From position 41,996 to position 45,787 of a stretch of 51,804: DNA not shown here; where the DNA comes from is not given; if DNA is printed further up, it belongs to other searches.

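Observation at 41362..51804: Five-gene minus-strand operon (dynamin-like / SNF2 helicase / Mre11-like nuclease / Rad50-like ATPase / HNH nuclease): candidate undescribed DNA-targeting defence or repair system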

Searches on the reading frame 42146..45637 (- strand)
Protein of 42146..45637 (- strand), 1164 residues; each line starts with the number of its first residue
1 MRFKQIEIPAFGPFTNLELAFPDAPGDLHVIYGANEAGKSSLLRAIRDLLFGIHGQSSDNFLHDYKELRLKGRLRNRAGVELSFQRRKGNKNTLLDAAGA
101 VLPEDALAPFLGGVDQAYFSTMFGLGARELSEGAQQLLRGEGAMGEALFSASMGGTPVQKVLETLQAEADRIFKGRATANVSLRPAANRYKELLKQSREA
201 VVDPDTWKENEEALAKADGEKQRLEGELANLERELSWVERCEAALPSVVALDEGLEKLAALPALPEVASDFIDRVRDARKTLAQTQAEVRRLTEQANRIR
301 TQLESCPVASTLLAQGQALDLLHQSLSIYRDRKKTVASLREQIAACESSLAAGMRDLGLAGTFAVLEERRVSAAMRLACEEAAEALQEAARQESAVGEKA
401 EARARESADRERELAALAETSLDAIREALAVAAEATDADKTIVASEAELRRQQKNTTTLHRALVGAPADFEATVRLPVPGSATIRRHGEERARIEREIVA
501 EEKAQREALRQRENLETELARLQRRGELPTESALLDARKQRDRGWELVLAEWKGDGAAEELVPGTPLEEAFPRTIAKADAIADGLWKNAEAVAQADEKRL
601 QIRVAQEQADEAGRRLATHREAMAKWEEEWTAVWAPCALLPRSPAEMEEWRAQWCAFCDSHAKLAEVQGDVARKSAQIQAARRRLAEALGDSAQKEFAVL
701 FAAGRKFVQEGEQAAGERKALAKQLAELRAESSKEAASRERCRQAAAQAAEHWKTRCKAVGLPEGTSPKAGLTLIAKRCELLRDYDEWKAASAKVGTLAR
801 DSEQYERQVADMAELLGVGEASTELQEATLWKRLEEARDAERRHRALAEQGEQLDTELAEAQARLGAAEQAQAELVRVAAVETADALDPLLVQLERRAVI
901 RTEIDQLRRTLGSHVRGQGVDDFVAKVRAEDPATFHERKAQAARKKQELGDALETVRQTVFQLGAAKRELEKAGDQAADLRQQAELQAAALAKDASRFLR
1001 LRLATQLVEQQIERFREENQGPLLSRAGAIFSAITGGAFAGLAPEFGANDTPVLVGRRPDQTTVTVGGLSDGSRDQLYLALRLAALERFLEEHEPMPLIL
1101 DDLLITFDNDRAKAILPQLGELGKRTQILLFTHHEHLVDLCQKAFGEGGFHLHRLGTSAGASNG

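Call 5: search_protein_families(library=pfam, proteins=[window:42146-45637:-], max_evalue=0.01)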
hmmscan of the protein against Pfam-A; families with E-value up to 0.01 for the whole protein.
window:42146-45637:- (1164 aa): 7 families
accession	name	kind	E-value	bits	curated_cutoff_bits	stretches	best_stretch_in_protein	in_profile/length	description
PF13514.12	AAA_27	-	8.7e-70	234.9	22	1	1-207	1-206/206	AAA domain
PF13476.12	AAA_23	-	1.6e-09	39.1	27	1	6-198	2-142/201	AAA domain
PF02463.25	SMC_N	-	2.2e-08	34.3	40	1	531-1145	135-209/220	RecF/RecN/SMC N terminal domain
PF13304.12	AAA_21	-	0.00024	21.7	27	1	28-51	1-26/304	AAA domain, putative AbiEii toxin, Type IV TA system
PF13175.12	AAA_15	-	0.00039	20.6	32.1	1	1-47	1-44/374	AAA ATPase domain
PF00005.33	ABC_tran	-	0.0009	20.3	25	0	25-136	10-115/137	ABC transporter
PF13555.12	AAA_29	-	0.0019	18.3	27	0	24-52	21-48/61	P-loop containing region of AAA domain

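Call 6: search_protein_families(library=padloc, proteins=[window:42146-45637:-], max_evalue=0.01)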
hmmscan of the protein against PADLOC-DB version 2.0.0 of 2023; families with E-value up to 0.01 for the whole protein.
window:42146-45637:- (1164 aa): 29 families (the best 25 are shown)
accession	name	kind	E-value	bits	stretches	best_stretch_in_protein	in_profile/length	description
PDLC03859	LmuB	-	3.6e-14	50.9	2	490-1139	195-590/611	-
PDLC04135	mad3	-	1e-08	33.2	1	906-1145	101-335/374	mads_3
PDLC04140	mad8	-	1.8e-07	29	1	25-253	26-199/314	mads_8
PDLC00271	PtuA1|PtuA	-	3.7e-05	21.5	1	1-50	1-47/421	AAA ATPase domain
PDLC02724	PbeC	-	4e-05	20.4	1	1-65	1-63/638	PbeC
PDLC00281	PtuA1|PtuA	-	5.1e-05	20.6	1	1-51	4-62/448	AAA ATPase domain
PDLC00309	PtuA1|PtuA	-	6.8e-05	20.1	1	1-70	1-72/413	AAA ATPase domain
PDLC02981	AriAB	-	8.9e-05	19.3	1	1-67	1-64/694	-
PDLC04164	AriA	-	0.00011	19.8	0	1060-1134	163-232/253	-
PDLC02979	AriA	-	0.00015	19.7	1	1-48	1-45/373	-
PDLC02980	AriA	-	0.00027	19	1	29-51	2-24/304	-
PDLC00293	PtuA1|PtuA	-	0.00034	17.7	1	1-58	1-57/527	AAA ATPase domain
PDLC02735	PbeC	-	0.00046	17.1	0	31-61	39-69/652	PbeC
PDLC00267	PtuA1|PtuA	-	0.00056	17.2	1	1-47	1-44/438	AAA ATPase domain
PDLC03865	LmuB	-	0.00069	15.9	0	1-46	1-51/1007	-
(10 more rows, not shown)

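Call 7: search_protein_families(library=ncbifam, proteins=[window:42146-45637:-], max_evalue=0.01)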
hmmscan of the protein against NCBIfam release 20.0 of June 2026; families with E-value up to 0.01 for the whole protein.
window:42146-45637:- (1164 aa): 6 families
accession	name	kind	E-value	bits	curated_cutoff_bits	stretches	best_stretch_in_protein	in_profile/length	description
NF045780.1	TrlF_fam_ATP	equivalog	5e-06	25.5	350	1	38-456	321-687/944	TrlF family AAA-like ATPase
TIGR00611.2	recf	equivalog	1.2e-05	24.7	172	0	1069-1125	275-333/339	DNA replication/repair protein RecF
NF010061.0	PRK13538.1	equivalog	0.0012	18.3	195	0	19-54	24-59/211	cytochrome c biogenesis heme-transporting ATPase CcmA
NF041034.1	Rad50_Sulf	equivalog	0.0017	16.3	1000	0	1064-1139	775-849/872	DNA double-strand break repair ATPase Rad50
TIGR01978.1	sufC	equivalog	0.0038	16.7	212.8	0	25-86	25-85/243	Fe-S cluster assembly ATPase SufC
TIGR03771.1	anch_rpt_ABC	equivalog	0.0089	15.8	268.8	0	25-51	5-31/223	anchored repeat-type ABC transporter ATP-binding subunit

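Call 36: search_solved_structures(query=window:42146-45637:-, max_evalue=0.001)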
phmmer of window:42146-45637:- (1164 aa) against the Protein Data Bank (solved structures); distinct sequences matched with E-value up to 0.001: 0.

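Call 38: find_homologous_proteins(query=window:42146-45637:-, max_evalue=1e-10)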
Query window:42146-45637:- (1164 aa): 1550 proteins with E <= 1e-10 among 8000 candidates; the best 120 are listed.
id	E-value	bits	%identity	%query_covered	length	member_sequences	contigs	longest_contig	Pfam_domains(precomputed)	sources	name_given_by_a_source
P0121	0.0e+0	1557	66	100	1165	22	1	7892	PF13514.13,PF13476.13,PF02463.26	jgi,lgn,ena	-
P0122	0.0e+0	1451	59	99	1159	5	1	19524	PF13514.13,PF13476.13,PF02463.26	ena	-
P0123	0.0e+0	1451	60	99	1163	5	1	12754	PF13514.13,PF13476.13,PF02463.26,PF13304.13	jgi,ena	-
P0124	0.0e+0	1434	59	100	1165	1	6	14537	PF13514.13,PF13175.13,PF13476.13,PF02463.26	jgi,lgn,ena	-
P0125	0.0e+0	1417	58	100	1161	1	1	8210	PF13514.13,PF13476.13,PF02463.26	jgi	jgi:uncharacterized protein YhaN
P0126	0.0e+0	1390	58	99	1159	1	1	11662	PF13514.13,PF13175.13,PF02463.26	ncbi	-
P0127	0.0e+0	1360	56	100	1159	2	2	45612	PF13514.13,PF13476.13,PF02463.26,PF13304.13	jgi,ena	jgi:uncharacterized protein YhaN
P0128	0.0e+0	1341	57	99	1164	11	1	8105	PF13514.13,PF02463.26,PF13304.13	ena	-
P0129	0.0e+0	1340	57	100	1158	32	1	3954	PF13514.13,PF13476.13,PF02463.26,PF13304.13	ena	-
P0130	0.0e+0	1331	56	99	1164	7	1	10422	PF13514.13,PF13476.13,PF02463.26,PF13304.13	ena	-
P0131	0.0e+0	1325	56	99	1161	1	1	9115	PF13514.13,PF13476.13,PF02463.26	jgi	jgi:uncharacterized protein YhaN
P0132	0.0e+0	1324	57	99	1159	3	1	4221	PF13514.13,PF13476.13,PF02463.26,PF13304.13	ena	-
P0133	0.0e+0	1324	56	100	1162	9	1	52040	PF13514.13,PF13476.13,PF02463.26,PF13304.13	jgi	jgi:uncharacterized protein YhaN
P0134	0.0e+0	1318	56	99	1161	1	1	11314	PF13514.13,PF13476.13,PF02463.26,PF13304.13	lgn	-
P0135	0.0e+0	1317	55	100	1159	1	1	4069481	PF13514.13,PF13476.13,PF02463.26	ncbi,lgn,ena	-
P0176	0.0e+0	1251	54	100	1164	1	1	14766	PF13514.13,PF13476.13,PF02463.26,PF13304.13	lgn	-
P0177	0.0e+0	1249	54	100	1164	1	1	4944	PF13514.13,PF13476.13,PF02463.26,PF13304.13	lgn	-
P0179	0.0e+0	1249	53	100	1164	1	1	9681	PF13514.13,PF13476.13,PF02463.26,PF13304.13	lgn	-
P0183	0.0e+0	1246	53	100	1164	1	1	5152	PF13514.13,PF13476.13,PF02463.26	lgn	-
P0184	0.0e+0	1246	53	100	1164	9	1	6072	PF13514.13,PF13476.13,PF02463.26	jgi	-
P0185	0.0e+0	1245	53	100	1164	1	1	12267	PF13514.13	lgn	-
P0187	0.0e+0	1244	52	100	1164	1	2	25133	PF13514.13,PF13476.13,PF02463.26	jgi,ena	jgi:uncharacterized protein YhaN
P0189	0.0e+0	1242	53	100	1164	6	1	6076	PF13514.13,PF13476.13,PF02463.26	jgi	jgi:uncharacterized protein YhaN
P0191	0.0e+0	1239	53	100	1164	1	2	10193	PF13514.13,PF02463.26,PF13304.13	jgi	jgi:uncharacterized protein YhaN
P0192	0.0e+0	1238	53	100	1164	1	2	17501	PF13514.13,PF13476.13,PF02463.26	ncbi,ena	ncbi:MAG: AAA family ATPase [Syntrophales bacterium]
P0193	0.0e+0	1237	53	99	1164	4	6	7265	PF13514.13,PF13175.13,PF13476.13,PF02463.26,PF13304.13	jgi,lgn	-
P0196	0.0e+0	1235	52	100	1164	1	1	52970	PF13514.13,PF13476.13,PF02463.26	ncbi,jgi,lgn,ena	-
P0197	0.0e+0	1234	51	100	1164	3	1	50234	PF13514.13,PF13476.13,PF02463.26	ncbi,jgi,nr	ncbi:MAG: AAA family ATPase [Syntrophobacterales bacterium]|nr:AAA family ATPase [Syntrophobacterale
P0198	0.0e+0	1231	53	100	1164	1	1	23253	PF13514.13,PF13476.13,PF02463.26,PF13304.13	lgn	-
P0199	0.0e+0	1230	52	100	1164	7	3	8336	PF13514.13,PF13476.13,PF02463.26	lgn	-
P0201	0.0e+0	1225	52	100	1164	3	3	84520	PF13514.13,PF13476.13,PF02463.26,PF13304.13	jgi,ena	-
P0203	0.0e+0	1224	52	100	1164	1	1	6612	PF13514.13,PF13476.13,PF02463.26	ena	-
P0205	0.0e+0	1222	52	100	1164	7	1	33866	PF13514.13,PF13476.13,PF02463.26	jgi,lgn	-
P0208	0.0e+0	1221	52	100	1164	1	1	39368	PF13514.13,PF02463.26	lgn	-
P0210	0.0e+0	1220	51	100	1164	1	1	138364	PF13514.13,PF13476.13,PF02463.26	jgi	jgi:uncharacterized protein YhaN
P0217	0.0e+0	1218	52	100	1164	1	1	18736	PF13514.13,PF13476.13,PF02463.26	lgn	-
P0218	0.0e+0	1218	52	100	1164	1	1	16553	PF13514.13,PF13476.13,PF02463.26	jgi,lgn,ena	-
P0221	0.0e+0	1217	52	99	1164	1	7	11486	PF13514.13,PF13476.13,PF02463.26,PF13304.13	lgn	-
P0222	0.0e+0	1216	51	100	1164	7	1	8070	PF13514.13,PF13476.13,PF02463.26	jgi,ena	jgi:uncharacterized protein YhaN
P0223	0.0e+0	1215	52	99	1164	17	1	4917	PF13514.13,PF13476.13,PF02463.26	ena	-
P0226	0.0e+0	1213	52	100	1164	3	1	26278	PF13514.13,PF13476.13,PF02463.26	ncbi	-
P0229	0.0e+0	1212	52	100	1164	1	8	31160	PF13514.13,PF13476.13,PF05103.19,PF02463.26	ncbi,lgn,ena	-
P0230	0.0e+0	1212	52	99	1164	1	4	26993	PF13514.13,PF13476.13,PF02463.26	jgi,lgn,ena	-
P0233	0.0e+0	1211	52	100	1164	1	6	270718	PF13514.13,PF13476.13,PF02463.26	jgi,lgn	jgi:uncharacterized protein YhaN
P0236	0.0e+0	1210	51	100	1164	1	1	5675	PF13514.13,PF13476.13,PF02463.26,PF13304.13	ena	-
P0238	0.0e+0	1207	52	99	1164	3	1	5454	PF13514.13,PF13476.13,PF02463.26,PF13304.13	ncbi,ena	-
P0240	0.0e+0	1207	52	100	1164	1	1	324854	PF13514.13,PF13476.13,PF02463.26,PF13304.13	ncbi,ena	-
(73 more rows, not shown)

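Call 39: find_encoding_contigs(protein=P0122, flank=8000, max_places=1)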
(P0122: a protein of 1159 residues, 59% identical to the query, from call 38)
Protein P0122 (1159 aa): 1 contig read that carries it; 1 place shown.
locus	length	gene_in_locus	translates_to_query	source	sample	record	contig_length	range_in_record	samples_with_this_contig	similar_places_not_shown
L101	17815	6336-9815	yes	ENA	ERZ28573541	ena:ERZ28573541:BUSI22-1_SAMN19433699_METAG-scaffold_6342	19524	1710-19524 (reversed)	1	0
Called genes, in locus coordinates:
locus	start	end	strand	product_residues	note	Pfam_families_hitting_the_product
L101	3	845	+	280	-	?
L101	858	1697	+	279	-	-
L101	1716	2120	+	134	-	-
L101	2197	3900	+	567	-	PF00753:Lactamase_B, PF10996:Beta-Casp, PF07521:RMMBL (weak)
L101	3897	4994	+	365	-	PF17761:DUF1016_N, PF06250:YhcG_C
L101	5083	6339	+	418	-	PF00149:Metallophos, PF12850:Metallophos_2 (faint)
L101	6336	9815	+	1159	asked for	PF02463:SMC_N (faint), PF13476:AAA_23 (weak), PF13514:AAA_27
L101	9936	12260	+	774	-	PF08665:PglZ (weak)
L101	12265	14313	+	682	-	PF20442:BrxL_N, PF13337:BrxL_ATPase, PF05362:Lon_C (weak)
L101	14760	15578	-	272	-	-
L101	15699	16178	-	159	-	-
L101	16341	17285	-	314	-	PF00149:Metallophos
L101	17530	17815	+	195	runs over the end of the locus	PF03466:LysR_substrate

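Call 40: find_encoding_contigs(protein=P0135, flank=8000, max_places=1)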
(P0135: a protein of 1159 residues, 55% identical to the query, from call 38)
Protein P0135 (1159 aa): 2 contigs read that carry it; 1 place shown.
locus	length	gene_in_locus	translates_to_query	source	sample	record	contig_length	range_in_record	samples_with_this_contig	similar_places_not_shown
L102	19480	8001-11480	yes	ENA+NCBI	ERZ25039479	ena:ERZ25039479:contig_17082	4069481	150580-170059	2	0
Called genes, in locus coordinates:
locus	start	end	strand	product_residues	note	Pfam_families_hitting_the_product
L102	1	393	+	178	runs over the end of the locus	-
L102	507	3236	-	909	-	PF08751:TrwC, PF09848:SLFN-g3_helicase (faint), PF13245:AAA_19, PF13401:AAA_22 (weak), PF13604:AAA_30, PF01443:Viral_helicase1 (faint), PF13538:UvrD_C_2 (faint)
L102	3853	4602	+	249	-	PF01656:CbiA (weak)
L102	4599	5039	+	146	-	-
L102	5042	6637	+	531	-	PF10412:TrwB_AAD_bind (faint)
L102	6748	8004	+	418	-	PF00149:Metallophos, PF12850:Metallophos_2 (faint)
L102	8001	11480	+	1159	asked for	PF13476:AAA_23, PF13514:AAA_27, PF02463:SMC_N (weak)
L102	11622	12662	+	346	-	PF13280:WYL, PF25583:WCX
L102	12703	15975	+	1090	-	PF00176:SNF2-rel_dom, PF00270:DEAD (faint), PF04851:ResIII (weak), PF00271:Helicase_C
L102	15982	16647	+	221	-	PF14335:DUF4391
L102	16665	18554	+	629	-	PF01555:N6_N4_Mtase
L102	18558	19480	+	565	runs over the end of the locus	PF04326:SLFN_AlbA_2, PF13749:HATPase_c_4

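Call 41: find_encoding_contigs(protein=P0121, flank=8000, max_places=2)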
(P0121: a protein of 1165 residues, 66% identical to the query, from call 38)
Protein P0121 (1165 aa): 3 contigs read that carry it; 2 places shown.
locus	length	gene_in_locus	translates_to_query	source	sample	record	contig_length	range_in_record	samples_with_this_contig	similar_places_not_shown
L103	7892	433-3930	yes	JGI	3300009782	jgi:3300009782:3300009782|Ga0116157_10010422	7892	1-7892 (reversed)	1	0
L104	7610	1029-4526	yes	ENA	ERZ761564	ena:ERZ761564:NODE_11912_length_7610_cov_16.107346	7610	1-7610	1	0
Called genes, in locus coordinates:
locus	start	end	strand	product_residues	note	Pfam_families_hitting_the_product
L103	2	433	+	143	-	?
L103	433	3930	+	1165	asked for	PF02463:SMC_N (faint), PF13476:AAA_23, PF13514:AAA_27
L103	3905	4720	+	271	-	PF13391:HNH_2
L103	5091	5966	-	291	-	PF08843:AbiEii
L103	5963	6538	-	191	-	PF13338:AbiEi_4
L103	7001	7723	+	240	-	PF17194:AbiEi_3_N, PF11459:AbiEi_3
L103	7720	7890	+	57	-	?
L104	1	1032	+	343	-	?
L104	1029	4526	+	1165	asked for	PF02463:SMC_N (faint), PF13476:AAA_23, PF13514:AAA_27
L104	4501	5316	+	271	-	PF13391:HNH_2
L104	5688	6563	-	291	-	PF08843:AbiEii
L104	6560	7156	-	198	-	PF13338:AbiEi_4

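Call 123: search_dna_similar(query=window:42146-45637:-, collection=plasmids, mode=protein, max_evalue=1e-40, max_rows=12)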
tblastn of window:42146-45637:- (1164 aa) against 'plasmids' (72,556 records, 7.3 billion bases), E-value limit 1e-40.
No match.
